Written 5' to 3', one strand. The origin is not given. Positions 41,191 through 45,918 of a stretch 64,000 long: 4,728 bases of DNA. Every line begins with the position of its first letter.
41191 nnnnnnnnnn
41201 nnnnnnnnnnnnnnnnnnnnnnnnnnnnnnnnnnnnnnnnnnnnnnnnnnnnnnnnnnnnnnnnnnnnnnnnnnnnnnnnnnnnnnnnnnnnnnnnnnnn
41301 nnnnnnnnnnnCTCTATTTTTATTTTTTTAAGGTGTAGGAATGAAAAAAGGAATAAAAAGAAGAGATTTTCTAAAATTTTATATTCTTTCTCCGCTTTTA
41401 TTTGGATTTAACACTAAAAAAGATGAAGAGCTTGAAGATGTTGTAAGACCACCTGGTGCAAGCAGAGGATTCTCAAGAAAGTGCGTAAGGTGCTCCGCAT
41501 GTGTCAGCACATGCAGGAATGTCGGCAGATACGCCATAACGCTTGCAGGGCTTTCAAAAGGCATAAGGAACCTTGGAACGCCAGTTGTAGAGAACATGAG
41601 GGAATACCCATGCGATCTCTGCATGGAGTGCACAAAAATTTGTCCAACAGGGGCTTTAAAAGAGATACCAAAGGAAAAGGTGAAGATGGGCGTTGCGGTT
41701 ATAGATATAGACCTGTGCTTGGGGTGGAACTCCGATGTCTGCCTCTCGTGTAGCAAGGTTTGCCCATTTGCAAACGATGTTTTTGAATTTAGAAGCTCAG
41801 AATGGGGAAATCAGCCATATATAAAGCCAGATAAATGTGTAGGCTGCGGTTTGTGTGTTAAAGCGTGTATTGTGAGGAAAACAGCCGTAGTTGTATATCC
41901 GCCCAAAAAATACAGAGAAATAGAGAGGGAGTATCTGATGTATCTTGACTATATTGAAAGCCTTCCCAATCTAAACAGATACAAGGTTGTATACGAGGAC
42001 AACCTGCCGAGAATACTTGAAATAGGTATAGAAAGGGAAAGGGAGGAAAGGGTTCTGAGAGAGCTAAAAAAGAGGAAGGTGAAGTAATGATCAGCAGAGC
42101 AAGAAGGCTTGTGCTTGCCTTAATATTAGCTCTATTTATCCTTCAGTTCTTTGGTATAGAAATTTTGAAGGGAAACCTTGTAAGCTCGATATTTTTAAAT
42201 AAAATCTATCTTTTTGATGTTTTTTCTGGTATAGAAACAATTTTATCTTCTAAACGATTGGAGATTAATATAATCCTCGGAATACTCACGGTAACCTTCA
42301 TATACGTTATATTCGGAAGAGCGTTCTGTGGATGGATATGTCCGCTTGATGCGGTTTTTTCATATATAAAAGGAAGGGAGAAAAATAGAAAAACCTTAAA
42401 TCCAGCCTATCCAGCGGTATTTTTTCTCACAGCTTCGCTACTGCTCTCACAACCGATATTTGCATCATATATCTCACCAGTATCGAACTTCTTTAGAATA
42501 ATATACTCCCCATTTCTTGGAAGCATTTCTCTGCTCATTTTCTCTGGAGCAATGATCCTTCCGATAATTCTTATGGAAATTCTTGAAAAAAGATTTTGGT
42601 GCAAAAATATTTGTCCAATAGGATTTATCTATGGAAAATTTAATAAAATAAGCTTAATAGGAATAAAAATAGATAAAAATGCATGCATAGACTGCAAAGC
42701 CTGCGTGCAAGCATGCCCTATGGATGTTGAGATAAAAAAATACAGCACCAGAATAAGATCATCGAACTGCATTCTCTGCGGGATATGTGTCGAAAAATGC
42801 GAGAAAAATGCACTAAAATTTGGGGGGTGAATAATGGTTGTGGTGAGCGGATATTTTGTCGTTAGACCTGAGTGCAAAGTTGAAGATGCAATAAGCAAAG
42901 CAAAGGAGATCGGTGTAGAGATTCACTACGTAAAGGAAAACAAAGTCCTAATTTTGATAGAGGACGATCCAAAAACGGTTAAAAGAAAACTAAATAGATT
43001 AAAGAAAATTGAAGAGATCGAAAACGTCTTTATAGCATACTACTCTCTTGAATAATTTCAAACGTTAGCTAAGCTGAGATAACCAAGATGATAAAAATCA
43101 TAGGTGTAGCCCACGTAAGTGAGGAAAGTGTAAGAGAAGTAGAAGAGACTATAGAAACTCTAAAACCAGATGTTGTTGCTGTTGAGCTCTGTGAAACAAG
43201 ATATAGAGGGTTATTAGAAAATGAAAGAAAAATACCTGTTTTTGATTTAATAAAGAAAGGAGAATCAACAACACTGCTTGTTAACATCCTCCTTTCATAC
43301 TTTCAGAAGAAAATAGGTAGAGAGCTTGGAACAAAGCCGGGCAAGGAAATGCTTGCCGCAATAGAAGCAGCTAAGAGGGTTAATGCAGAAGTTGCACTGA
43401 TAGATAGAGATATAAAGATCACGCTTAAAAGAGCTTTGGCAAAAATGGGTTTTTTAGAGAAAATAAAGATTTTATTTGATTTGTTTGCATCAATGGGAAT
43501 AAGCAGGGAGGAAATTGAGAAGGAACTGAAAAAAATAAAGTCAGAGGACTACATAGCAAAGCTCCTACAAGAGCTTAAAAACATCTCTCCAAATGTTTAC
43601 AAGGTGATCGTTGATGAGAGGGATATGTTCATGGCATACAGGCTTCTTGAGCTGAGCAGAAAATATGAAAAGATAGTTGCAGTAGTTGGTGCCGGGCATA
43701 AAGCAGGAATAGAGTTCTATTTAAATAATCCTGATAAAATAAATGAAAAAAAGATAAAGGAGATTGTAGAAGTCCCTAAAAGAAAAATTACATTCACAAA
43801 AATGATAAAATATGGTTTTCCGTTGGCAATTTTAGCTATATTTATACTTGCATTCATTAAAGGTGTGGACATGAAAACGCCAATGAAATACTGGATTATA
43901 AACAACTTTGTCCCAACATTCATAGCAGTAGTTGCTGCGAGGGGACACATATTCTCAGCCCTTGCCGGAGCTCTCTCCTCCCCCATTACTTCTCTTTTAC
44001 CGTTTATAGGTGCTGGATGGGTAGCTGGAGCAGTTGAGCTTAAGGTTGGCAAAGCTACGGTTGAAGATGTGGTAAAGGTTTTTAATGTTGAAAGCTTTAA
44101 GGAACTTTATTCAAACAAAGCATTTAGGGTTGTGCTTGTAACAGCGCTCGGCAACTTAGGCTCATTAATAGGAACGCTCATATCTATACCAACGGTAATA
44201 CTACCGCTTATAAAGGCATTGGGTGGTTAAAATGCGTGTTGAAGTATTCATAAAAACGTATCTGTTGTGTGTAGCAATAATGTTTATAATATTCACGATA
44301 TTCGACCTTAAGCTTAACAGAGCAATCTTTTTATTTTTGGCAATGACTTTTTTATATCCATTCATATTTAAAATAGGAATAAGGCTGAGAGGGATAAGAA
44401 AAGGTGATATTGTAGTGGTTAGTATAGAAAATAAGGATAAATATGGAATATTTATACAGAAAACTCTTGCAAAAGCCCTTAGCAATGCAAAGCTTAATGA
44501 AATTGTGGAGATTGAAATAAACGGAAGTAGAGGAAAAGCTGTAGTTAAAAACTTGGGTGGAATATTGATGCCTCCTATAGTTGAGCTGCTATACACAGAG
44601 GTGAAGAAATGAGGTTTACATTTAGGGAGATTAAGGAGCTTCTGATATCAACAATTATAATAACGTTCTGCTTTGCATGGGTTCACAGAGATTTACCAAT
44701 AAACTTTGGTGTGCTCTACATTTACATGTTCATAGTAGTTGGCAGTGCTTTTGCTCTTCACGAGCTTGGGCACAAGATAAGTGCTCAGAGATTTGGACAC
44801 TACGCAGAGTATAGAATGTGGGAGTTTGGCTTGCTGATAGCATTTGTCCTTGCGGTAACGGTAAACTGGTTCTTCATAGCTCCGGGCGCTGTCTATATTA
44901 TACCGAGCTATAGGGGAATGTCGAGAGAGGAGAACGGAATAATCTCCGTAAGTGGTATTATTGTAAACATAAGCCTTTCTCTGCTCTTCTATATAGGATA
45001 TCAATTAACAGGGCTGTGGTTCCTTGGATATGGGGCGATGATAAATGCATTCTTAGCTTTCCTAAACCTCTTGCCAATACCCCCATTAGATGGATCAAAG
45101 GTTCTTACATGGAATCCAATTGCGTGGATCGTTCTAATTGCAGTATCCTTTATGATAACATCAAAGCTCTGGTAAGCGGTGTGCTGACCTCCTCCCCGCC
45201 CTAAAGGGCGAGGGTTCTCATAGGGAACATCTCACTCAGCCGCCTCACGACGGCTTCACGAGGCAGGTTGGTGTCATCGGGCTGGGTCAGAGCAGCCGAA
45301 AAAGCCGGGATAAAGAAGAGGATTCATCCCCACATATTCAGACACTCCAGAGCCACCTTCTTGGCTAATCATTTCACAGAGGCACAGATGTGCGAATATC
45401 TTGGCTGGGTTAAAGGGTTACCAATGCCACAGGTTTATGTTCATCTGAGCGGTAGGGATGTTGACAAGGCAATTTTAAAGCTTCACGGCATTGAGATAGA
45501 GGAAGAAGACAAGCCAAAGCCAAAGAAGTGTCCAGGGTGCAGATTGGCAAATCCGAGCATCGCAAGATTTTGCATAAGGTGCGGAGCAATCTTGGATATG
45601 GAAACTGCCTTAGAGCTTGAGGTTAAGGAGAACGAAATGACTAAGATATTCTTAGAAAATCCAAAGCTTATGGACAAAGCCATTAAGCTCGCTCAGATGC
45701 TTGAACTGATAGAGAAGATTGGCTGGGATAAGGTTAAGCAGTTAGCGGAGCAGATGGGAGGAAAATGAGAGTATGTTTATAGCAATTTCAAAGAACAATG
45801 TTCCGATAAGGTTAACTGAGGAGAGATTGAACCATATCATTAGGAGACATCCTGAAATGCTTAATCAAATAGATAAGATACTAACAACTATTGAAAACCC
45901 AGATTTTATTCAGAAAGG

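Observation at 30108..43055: Self-contained archaeal nitrate-to-ammonium respiration island with its own heme-sensing two-component system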

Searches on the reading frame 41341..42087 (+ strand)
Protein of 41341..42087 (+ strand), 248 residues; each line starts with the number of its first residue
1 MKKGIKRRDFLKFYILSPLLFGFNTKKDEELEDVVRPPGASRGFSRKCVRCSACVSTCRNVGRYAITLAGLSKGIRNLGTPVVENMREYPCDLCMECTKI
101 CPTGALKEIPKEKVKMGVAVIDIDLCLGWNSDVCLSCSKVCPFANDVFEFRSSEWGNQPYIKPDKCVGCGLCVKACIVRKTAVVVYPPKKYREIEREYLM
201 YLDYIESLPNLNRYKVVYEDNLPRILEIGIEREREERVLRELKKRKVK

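Call 4: search_protein_families(library=pfam, proteins=[window:41341-42087:+], max_evalue=0.01)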
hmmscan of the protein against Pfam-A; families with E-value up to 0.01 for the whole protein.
window:41341-42087:+ (248 aa): 11 families
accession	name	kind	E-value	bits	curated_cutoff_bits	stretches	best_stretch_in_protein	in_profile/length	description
PF12838.12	Fer4_7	-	1.5e-15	57.8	27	3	134-177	5-49/52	4Fe-4S dicluster domain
PF12837.12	Fer4_6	-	2.3e-13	49.8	25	2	159-177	2-20/24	4Fe-4S binding domain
PF00037.32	Fer4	-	2.9e-11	43.1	21.1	2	159-176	1-18/24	4Fe-4S binding domain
PF13237.11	Fer4_10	-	1.7e-10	41.1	25.5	2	133-176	11-52/53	4Fe-4S dicluster domain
PF13183.11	Fer4_8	-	4.4e-10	40.4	27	2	46-104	3-67/68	4Fe-4S dicluster domain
PF14697.11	Fer4_21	-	8.1e-10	39.1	35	1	161-193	3-35/59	4Fe-4S dicluster domain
PF12797.12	Fer4_2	-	1.5e-09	37.6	24.5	1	159-176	3-20/22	4Fe-4S binding domain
PF13187.11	Fer4_9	-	4.4e-09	36.7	27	2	134-176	5-47/52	4Fe-4S dicluster domain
PF12800.12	Fer4_4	-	5.6e-07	29.8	24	1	163-176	1-14/17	4Fe-4S binding domain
PF13484.11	Fer4_16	-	4.6e-06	27.7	30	0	91-143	2-65/66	4Fe-4S double cluster binding domain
PF12798.12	Fer4_3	-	0.00018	22.5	27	0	91-105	1-15/15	4Fe-4S binding domain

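Call 5: search_protein_families(library=ncbifam, proteins=[window:41341-42087:+], max_evalue=0.01)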
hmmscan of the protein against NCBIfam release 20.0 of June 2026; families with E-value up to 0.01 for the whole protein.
window:41341-42087:+ (248 aa): 33 families (the best 25 are shown)
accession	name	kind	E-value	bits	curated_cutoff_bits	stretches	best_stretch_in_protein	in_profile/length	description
NF007012.0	PRK09476.1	equivalog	2.3e-30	105.6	269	1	17-189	28-209/254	ferredoxin-type protein NapG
TIGR00397.1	mauM_napG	subfamily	1.4e-21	77.1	178.85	1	33-187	38-198/213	MauM/NapG family ferredoxin-type protein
TIGR00402.1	napF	equivalog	7.8e-12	45.4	102.2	1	28-179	14-146/149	ferredoxin-type protein NapF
NF040763.1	FeFe_hydrog_A6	exception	1.9e-09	36.5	765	1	46-111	145-210/571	NADH-dependent [FeFe] hydrogenase, group A6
NF040762.1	Hydr_FeFe_Clost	exception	5.2e-08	31.9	900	1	46-112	144-211/572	ferredoxin hydrogenase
NF009945.0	PRK13409.1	equivalog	1.1e-07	31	469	1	116-196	2-81/592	ribosome biogenesis/translation initiation ATPase RLI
TIGR02512.1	FeFe_hydrog_A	subfamily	1.6e-07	30.6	405.95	1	46-111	7-72/375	[FeFe] hydrogenase, group A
NF058577.1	FdxA_fam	equivalog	9.9e-06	25.7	65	1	158-178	30-50/52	4Fe-4S ferredoxin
TIGR02163.1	napH_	subfamily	1.5e-05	24.7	213.05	1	97-177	174-247/255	NapH/MauN family ferredoxin-type protein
NF007382.0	PRK09898.1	equivalog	1.5e-05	24.6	213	1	86-114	178-206/208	ferredoxin-like protein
NF008134.0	PRK10882.1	equivalog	1.9e-05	23.9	263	1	5-62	2-62/329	hydrogenase 2 operon protein HybA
NF007013.0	PRK09477.1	equivalog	2.2e-05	23.7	234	1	97-177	197-270/286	quinol dehydrogenase ferredoxin subunit NapH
NF038196.1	ferrodoxin_EFR1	subfamily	2.9e-05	24.2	75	0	90-107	213-230/242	EFR1 family ferrodoxin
TIGR02912.1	sulfite_red_C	equivalog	3.6e-05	22.9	324.1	0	46-116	169-228/314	sulfite reductase subunit C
TIGR01971.1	NuoI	subfamily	6.8e-05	22.4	113.05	1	45-109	41-101/121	NADH-quinone oxidoreductase, chain I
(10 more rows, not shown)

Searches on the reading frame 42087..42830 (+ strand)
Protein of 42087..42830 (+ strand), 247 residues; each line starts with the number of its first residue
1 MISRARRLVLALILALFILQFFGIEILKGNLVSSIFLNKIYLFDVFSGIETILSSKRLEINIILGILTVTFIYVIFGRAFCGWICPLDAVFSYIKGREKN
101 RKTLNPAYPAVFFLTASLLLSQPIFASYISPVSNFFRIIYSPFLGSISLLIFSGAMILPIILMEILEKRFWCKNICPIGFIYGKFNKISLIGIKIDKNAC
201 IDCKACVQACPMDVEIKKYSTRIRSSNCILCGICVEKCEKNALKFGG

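Call 4: search_protein_families(library=pfam, proteins=[window:42087-42830:+], max_evalue=0.01)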
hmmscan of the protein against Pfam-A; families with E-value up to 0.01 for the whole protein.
window:42087-42830:+ (247 aa): 13 families
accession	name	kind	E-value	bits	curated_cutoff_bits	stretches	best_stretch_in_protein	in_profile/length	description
PF12801.12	Fer4_5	-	2.3e-13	50.3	22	2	62-94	5-37/48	4Fe-4S binding domain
PF00037.32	Fer4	-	1.2e-11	44.3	21.1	2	193-213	1-21/24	4Fe-4S binding domain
PF13187.11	Fer4_9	-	2.2e-11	44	27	2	199-242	1-51/52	4Fe-4S dicluster domain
PF12838.12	Fer4_7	-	6.7e-09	36.5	27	2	172-214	8-52/52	4Fe-4S dicluster domain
PF13237.11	Fer4_10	-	2.5e-08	34.1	25.5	1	193-238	2-52/53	4Fe-4S dicluster domain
PF12837.12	Fer4_6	-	4.9e-08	33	25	1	193-214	2-23/24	4Fe-4S binding domain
PF12797.12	Fer4_2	-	1.6e-05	25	24.5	1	193-211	3-21/22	4Fe-4S binding domain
PF12800.12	Fer4_4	-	8.8e-05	23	24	1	198-213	2-17/17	4Fe-4S binding domain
PF13746.11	Fer4_18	-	9.4e-05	23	27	1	197-240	58-97/114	4Fe-4S dicluster domain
PF14697.11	Fer4_21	-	0.00035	21.1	35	1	194-239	2-52/59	4Fe-4S dicluster domain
PF13484.11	Fer4_16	-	0.0013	19.9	30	0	200-228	2-29/66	4Fe-4S double cluster binding domain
PF13183.11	Fer4_8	-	0.0066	17.4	27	0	198-212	3-17/68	4Fe-4S dicluster domain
PF12798.12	Fer4_3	-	0.0068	17.6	27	0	200-213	1-14/15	4Fe-4S binding domain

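Call 5: search_protein_families(library=ncbifam, proteins=[window:42087-42830:+], max_evalue=0.01)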
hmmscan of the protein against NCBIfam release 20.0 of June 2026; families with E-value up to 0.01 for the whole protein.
window:42087-42830:+ (247 aa): 50 families (the best 25 are shown)
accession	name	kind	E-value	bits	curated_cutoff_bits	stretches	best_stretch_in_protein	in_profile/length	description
TIGR02163.1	napH_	subfamily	1.4e-40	139.4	213.05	1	5-245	4-253/255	NapH/MauN family ferredoxin-type protein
NF007013.0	PRK09477.1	equivalog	4.3e-39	134.3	234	1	5-245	27-276/286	quinol dehydrogenase ferredoxin subunit NapH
NF007382.0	PRK09898.1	equivalog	5.5e-11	42.4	213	1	171-244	130-199/208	ferredoxin-like protein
TIGR02745.1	ccoG_rdxA_fixG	equivalog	2.3e-10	40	316.7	2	197-246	230-275/435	cytochrome c oxidase accessory protein CcoG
NF043039.1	HgcAB_like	equivalog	1e-07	31.9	285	1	81-243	192-349/350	HgcAB-like fusion protein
NF058577.1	FdxA_fam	equivalog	1.4e-07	31.5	65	1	172-213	15-51/52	4Fe-4S ferredoxin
NF042909.1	FMH_DH_FwdF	exception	2.1e-07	30.4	375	1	170-244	231-312/336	tungsten-dependent formylmethanofuran dehydrogenase subunit FwdF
TIGR04395.1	cutC_activ_rSAM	equivalog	5.7e-07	29.1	360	1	195-245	51-105/309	choline TMA-lyase-activating enzyme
NF040864.1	HgcB_ferredoxin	equivalog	8.1e-07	28.8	99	1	192-244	8-62/93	mercury methylation ferredoxin HgcB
NF041836.1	rnfB_Methano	equivalog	9.4e-07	28.5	445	1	197-243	215-262/265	Rnf electron transport complex subunit RnfB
TIGR01971.1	NuoI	subfamily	1.5e-06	27.8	113.05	1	196-246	40-101/121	NADH-quinone oxidoreductase, chain I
NF005505.0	PRK07118.1-4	equivalog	2.2e-06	27.3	378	1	197-243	215-262/265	Fe-S cluster domain-containing protein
NF011569.0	PRK14993.1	equivalog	5.2e-06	26.1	416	1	172-233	108-164/244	tetrathionate reductase subunit TtrB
NF040770.1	hetero_SS_HdrA2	exception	7.6e-06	24.3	1100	1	191-244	570-624/777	CoB-CoM heterodisulfide reductase HdrA2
TIGR02700.1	flavo_MJ0208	hypoth_equivalog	1.1e-05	24.9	251.35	1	190-246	140-197/234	dihydromethanopterin reductase (acceptor)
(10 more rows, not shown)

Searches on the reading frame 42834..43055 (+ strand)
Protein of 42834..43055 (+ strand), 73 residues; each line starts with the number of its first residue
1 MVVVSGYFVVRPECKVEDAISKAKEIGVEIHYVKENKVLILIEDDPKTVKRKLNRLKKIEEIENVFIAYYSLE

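Call 5: search_protein_families(library=ncbifam, proteins=[window:42834-43055:+], max_evalue=0.01)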
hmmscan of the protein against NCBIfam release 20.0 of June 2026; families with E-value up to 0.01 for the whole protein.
window:42834-43055:+ (73 aa): 0 families

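Call 8: search_protein_families(library=pfam, proteins=[window:42834-43055:+], max_evalue=1)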
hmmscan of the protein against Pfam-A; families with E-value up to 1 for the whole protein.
window:42834-43055:+ (73 aa): 1 family
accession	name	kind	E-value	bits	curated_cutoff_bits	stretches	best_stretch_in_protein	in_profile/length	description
PF03927.19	NapD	-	0.0022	18.5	28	1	18-68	20-70/76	NapD protein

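Call 68: search_protein_families(library=pfam, alignment_id=A4, max_evalue=0.01)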
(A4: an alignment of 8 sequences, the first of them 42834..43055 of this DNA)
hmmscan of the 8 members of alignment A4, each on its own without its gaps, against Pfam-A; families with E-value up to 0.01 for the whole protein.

A. member 1, window:42834-43055:+ (73 aa): 1 family
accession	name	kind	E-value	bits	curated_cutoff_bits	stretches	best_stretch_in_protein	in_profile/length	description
PF03927.19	NapD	-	0.0022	18.5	28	1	18-68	20-70/76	NapD protein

B. families by the number of members that match (of 8 scanned): 4 families
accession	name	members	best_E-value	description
PF03927.19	NapD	8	1.2e-07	NapD protein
PF08198.17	Thymopoietin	1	0.0001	Thymopoietin protein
PF23729.2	Spectrin_Dys-1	1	0.0061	Dystrophin-1-like, spectrin repeat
PF04108.17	ATG17_like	1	0.0098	Autophagy protein ATG17-like domain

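Call 69: search_solved_structures(query=A4, max_evalue=1)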
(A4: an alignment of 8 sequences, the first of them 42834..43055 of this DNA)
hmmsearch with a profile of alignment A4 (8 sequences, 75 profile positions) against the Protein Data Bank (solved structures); distinct sequences matched with E-value up to 1: 7.
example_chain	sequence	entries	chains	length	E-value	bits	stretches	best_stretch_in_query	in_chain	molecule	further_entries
2pq4_A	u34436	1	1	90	0.0056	20.1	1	11-73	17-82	Protein napD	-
2jsx_A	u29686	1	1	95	0.0066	19.8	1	11-73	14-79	Protein napD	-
9p4u_A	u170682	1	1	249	0.12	15.8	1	29-69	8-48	ABC-type transport system, permease protein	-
6he6_A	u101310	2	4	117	0.18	15.2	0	40-66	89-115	Cell division protein FtsX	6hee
6hfx_B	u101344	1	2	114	0.18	15.2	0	40-66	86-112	Cell division protein FtsX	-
6mk7_A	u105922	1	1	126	0.25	14.8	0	40-66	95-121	Cell division protein FtsX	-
9vob_C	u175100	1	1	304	0.91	13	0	31-71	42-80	Misshapen-like kinase 1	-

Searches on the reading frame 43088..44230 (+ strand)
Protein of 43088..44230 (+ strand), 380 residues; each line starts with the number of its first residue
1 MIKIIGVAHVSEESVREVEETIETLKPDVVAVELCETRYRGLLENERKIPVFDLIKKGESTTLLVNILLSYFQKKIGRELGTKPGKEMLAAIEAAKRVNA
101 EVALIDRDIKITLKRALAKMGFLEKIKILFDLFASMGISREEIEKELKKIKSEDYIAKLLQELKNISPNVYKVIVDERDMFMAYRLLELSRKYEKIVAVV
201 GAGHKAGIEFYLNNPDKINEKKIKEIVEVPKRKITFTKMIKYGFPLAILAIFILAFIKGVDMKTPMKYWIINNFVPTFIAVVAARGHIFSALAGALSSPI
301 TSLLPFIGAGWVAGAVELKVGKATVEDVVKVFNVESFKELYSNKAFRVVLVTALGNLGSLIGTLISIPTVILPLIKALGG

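Call 8: search_protein_families(library=pfam, proteins=[window:43088-44230:+], max_evalue=1)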
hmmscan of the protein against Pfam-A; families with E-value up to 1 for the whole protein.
window:43088-44230:+ (380 aa): 3 families
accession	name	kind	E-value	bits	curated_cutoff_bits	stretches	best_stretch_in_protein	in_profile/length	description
PF01963.22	TraB_PrgY_gumN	-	2.9e-34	119.5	26.8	1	4-211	14-250/263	TraB/PrgY/gumN family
PF21698.3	Spo16_C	-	0.021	15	27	1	127-147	10-30/43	Spo16 protein, C-terminal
PF03735.19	ENT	-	0.051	14.1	28.5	1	124-161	29-66/71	ENT domain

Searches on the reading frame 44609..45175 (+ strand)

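Call 8: search_protein_families(library=pfam, proteins=[window:44609-45175:+], max_evalue=1)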
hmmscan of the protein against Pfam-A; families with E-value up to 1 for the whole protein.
window:44609-45175:+ (188 aa): 3 families
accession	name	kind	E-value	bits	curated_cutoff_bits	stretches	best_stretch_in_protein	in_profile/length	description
PF02163.28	Peptidase_M50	-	9.4e-13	48.4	27.2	2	138-166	162-190/221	Peptidase family M50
PF13664.11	DUF4149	-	0.42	11.3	24.6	1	36-93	40-92/102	Domain of unknown function (DUF4149)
PF13493.11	DUF4118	-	0.62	10.3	28.4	0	73-92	46-65/107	Domain of unknown function (DUF4118)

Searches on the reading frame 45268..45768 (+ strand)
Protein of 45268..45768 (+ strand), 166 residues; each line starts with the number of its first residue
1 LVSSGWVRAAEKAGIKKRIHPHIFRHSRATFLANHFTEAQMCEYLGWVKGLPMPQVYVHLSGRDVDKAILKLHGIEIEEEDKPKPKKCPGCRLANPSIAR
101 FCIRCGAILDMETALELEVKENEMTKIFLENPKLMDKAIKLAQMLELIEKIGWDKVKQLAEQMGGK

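Call 8: search_protein_families(library=pfam, proteins=[window:45268-45768:+], max_evalue=1)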
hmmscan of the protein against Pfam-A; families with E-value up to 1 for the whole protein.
window:45268-45768:+ (166 aa): 5 families
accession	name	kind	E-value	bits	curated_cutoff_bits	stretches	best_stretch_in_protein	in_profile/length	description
PF00589.27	Phage_integrase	-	4.6e-06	26.9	27.1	1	6-60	114-168/172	Phage integrase family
PF12773.13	DZR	-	0.00078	20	27.3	1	88-107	1-20/45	Double zinc ribbon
PF13240.11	Zn_Ribbon_1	-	0.001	19.2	25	1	87-108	1-22/23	zinc-ribbon domain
PF00641.23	Zn_ribbon_RanBP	-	0.03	14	27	1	87-107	6-26/30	Zn-finger in Ran binding protein and others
PF09409.15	PUB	-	0.12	12.7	34.3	1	120-158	23-61/82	PUB domain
